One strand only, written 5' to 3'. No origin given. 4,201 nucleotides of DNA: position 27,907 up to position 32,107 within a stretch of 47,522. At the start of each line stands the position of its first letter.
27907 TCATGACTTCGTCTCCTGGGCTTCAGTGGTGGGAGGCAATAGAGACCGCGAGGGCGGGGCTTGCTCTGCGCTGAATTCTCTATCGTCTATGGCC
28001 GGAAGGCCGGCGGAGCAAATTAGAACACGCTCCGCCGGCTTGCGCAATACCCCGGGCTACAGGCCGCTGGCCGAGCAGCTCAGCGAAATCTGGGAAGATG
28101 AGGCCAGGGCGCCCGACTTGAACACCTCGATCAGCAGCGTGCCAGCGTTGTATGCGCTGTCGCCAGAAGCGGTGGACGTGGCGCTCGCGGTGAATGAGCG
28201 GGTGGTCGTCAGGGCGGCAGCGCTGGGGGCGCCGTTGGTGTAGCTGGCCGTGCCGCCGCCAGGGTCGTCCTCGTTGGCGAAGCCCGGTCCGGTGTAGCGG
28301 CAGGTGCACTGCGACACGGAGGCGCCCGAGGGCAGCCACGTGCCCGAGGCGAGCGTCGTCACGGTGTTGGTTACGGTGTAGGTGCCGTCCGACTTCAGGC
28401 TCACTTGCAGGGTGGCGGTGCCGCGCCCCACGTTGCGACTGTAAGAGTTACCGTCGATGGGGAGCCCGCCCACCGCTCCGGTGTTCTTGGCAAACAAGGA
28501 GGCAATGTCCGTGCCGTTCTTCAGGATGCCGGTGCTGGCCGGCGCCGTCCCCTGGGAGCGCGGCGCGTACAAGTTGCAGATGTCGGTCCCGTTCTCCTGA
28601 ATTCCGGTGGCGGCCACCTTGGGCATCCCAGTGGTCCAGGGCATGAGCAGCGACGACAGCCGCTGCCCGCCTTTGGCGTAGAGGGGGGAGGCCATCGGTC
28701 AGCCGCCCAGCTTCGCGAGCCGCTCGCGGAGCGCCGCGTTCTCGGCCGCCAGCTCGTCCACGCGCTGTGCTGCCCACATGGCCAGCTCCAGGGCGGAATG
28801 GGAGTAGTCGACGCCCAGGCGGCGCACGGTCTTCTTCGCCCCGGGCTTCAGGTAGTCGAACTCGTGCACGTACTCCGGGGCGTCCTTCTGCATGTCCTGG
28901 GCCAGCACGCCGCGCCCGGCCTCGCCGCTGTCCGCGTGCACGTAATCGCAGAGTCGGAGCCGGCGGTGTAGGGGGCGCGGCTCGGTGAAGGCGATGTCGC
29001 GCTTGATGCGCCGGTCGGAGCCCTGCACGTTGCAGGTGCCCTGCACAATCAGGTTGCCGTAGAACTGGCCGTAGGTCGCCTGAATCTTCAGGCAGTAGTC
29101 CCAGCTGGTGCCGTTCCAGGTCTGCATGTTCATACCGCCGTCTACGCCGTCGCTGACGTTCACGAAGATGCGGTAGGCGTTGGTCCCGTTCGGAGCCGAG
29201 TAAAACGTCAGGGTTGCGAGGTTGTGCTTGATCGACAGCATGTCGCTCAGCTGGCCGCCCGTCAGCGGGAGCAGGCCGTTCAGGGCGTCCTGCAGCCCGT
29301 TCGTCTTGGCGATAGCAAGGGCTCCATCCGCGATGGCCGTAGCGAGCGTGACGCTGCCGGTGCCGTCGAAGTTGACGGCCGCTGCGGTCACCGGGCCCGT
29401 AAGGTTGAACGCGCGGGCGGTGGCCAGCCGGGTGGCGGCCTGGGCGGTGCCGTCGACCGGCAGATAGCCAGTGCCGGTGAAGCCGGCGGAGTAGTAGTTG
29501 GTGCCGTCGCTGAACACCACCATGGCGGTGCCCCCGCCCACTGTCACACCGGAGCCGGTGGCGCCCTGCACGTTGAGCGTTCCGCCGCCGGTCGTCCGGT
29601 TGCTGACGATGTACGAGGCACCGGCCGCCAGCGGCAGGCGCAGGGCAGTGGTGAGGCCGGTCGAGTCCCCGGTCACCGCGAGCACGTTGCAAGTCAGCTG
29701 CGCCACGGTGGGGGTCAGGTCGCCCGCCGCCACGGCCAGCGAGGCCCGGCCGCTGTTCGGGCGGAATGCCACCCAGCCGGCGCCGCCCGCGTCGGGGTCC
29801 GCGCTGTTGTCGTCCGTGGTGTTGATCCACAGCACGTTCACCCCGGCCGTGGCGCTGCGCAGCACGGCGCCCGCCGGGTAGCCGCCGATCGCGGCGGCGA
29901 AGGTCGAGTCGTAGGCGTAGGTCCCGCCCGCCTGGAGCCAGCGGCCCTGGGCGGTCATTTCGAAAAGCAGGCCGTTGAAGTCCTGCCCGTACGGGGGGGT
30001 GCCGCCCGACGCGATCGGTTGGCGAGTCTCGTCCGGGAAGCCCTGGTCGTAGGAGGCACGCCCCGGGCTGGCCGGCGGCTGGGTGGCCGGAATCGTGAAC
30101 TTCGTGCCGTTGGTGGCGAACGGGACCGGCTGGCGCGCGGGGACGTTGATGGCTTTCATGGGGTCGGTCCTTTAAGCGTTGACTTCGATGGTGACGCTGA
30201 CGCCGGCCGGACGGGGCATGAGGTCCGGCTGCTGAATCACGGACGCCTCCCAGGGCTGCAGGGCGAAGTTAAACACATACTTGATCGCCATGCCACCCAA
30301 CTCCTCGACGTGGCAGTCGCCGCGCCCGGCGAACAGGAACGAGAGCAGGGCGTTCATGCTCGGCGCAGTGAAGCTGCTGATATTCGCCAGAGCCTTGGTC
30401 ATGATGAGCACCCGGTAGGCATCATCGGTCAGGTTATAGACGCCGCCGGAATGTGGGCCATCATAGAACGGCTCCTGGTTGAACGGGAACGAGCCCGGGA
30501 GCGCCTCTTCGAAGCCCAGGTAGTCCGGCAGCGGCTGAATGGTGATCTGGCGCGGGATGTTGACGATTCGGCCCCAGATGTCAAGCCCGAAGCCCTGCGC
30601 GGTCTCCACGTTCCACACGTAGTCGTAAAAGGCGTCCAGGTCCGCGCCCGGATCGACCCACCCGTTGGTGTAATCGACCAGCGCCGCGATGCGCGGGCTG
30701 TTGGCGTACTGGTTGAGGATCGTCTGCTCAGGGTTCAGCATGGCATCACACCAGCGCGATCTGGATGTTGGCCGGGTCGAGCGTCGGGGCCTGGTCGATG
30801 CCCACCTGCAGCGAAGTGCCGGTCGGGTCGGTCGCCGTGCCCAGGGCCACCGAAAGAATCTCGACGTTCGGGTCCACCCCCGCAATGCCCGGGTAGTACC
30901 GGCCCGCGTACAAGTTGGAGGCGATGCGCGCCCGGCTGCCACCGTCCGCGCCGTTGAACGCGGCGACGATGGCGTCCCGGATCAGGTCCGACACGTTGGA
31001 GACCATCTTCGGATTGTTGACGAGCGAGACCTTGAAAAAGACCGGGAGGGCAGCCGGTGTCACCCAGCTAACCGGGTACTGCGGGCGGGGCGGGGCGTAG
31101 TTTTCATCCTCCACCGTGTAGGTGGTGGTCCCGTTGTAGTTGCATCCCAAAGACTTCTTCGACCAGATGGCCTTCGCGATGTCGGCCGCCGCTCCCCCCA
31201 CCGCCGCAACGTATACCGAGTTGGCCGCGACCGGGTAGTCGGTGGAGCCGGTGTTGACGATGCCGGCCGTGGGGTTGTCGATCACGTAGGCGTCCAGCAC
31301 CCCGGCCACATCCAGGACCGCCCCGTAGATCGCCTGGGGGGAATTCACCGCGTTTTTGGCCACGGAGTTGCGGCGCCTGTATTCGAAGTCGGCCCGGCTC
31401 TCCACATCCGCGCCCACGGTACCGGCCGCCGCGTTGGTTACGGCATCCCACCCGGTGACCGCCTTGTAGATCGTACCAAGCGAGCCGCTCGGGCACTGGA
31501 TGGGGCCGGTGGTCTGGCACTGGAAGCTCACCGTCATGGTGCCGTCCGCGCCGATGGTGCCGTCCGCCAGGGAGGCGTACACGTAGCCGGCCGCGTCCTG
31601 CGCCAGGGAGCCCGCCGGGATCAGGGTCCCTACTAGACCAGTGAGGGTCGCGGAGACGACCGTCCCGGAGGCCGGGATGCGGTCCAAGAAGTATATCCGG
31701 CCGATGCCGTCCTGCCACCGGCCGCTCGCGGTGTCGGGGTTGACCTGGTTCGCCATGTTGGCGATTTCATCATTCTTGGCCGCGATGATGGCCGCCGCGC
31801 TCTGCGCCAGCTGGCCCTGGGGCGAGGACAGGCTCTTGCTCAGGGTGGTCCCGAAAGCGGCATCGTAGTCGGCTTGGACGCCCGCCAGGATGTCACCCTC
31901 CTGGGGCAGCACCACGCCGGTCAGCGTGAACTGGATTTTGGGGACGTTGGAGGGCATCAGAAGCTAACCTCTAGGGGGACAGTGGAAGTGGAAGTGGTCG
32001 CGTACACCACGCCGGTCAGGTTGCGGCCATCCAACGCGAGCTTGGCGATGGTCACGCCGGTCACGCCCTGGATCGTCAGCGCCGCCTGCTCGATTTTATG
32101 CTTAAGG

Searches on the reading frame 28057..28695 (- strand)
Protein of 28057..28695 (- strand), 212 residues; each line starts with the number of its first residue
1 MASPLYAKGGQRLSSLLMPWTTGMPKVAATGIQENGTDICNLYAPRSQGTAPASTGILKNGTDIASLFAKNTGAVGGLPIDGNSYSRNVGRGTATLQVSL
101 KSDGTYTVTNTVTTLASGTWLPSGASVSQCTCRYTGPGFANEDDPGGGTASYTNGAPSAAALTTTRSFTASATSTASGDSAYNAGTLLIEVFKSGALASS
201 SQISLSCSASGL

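Call 61: search_protein_families(library=phrogs, proteins=[window:28057-28695:-], max_evalue=0.001)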
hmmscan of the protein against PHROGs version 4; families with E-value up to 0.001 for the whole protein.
window:28057-28695:- (212 aa): 1 family
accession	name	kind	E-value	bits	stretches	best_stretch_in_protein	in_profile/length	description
phrog_11610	-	unknown function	8e-19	69.4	1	25-211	23-217/219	-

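Call 62: search_protein_families(library=pfam, proteins=[window:28057-28695:-], max_evalue=0.001)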
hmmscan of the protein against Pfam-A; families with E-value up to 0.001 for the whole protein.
window:28057-28695:- (212 aa): 0 families

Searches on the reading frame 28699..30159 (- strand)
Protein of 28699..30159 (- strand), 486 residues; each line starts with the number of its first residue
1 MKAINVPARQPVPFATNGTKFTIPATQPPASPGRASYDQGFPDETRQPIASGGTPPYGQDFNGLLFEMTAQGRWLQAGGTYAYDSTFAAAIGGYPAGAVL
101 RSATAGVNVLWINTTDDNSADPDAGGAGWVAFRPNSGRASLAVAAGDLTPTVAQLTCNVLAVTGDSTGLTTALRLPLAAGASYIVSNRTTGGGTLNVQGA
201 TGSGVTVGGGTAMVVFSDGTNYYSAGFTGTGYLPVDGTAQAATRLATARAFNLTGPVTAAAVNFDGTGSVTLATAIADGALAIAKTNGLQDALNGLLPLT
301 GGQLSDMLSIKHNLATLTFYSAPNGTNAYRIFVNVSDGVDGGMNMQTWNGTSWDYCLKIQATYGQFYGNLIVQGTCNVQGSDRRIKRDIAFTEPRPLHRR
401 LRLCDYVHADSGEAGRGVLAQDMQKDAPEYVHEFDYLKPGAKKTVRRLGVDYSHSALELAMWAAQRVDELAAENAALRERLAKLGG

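Call 12: search_protein_families(library=phrogs, proteins=[window:28699-30159:-], max_evalue=0.00001)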
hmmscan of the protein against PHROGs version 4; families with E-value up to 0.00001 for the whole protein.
window:28699-30159:- (486 aa): 10 families
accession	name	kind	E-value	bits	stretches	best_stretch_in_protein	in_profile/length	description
phrog_12796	-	tail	1.3e-53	183.8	1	1-271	1-279/445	tail fiber protein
phrog_11982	-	unknown function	3e-32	113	1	1-132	1-133/233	-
phrog_1396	-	tail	2.1e-23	84.2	1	4-205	90-271/504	tail fiber protein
phrog_38625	-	tail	2.6e-23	83.7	1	4-224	5-227/437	tail fiber protein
phrog_34663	-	unknown function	9e-15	55.2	1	10-131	7-124/698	-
phrog_1980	-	tail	4.4e-14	53.6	1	186-482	207-438/449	tail fiber protein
phrog_6921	-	tail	1e-08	35.4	1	203-479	446-736/738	tail fiber protein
phrog_5668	-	tail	3.3e-08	32.7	1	356-482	1430-1566/1567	tail fiber protein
phrog_5481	-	tail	1.8e-07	31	1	310-484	833-1023/1043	tail fiber protein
phrog_6578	-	tail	4.1e-06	25.9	1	305-484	1001-1197/1210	tail fiber protein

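Call 33: find_related_loci(query=window:28699-30159:-, collection=viral_contigs, flank=10000)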
Query window:28699-30159:- (486 aa) in viral_contigs; peptide patterns used: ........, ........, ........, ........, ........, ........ (x = any residue, [..] = any of these).
19 stretches matched a pattern; 3 encode a relative of the query (tblastn E <= 1e-3); 3 distinct loci.
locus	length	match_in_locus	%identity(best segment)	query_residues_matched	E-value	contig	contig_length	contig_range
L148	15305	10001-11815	67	1-470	6e-120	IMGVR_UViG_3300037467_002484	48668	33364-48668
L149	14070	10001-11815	67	1-470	6e-120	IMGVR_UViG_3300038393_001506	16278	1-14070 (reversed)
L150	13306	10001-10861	45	1-285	6e-50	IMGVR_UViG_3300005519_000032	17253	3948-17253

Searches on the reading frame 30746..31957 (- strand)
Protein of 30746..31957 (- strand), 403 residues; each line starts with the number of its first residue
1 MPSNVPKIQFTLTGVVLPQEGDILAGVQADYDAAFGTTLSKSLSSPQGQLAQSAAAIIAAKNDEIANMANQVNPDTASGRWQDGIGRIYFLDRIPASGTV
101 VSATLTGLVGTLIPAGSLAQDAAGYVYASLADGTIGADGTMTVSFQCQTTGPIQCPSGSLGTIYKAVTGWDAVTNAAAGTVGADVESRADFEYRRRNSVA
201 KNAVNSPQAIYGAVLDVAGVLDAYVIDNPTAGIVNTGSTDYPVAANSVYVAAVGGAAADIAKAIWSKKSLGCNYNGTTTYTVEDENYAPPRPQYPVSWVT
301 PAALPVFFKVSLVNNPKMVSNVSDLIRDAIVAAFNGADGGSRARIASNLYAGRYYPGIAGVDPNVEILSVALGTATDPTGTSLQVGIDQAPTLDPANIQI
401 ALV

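Call 12: search_protein_families(library=phrogs, proteins=[window:30746-31957:-], max_evalue=0.00001)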
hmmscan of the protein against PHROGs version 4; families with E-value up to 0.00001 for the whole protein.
window:30746-31957:- (403 aa): 3 families
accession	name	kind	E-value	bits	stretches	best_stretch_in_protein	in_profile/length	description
phrog_6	-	tail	1.4e-66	226.3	1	1-401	53-406/548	baseplate wedge subunit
phrog_30339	-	unknown function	1.7e-47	162.1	1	4-131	10-137/150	-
phrog_34452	-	unknown function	1.1e-06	29.5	1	14-176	8-172/175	-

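Call 63: find_related_loci(query=window:30746-31957:-, collection=genome_contigs, flank=10000)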
Query window:30746-31957:- (403 aa) in genome_contigs; peptide patterns used: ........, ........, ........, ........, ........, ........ (x = any residue, [..] = any of these).
91 stretches matched a pattern; 1 encode a relative of the query (tblastn E <= 1e-3); 1 distinct loci.
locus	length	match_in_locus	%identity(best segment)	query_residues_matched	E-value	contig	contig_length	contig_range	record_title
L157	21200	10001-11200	53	5-402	4e-132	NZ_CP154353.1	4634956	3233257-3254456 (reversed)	Enterobacter adelaidei strain ECC3473 chromosome, complete genome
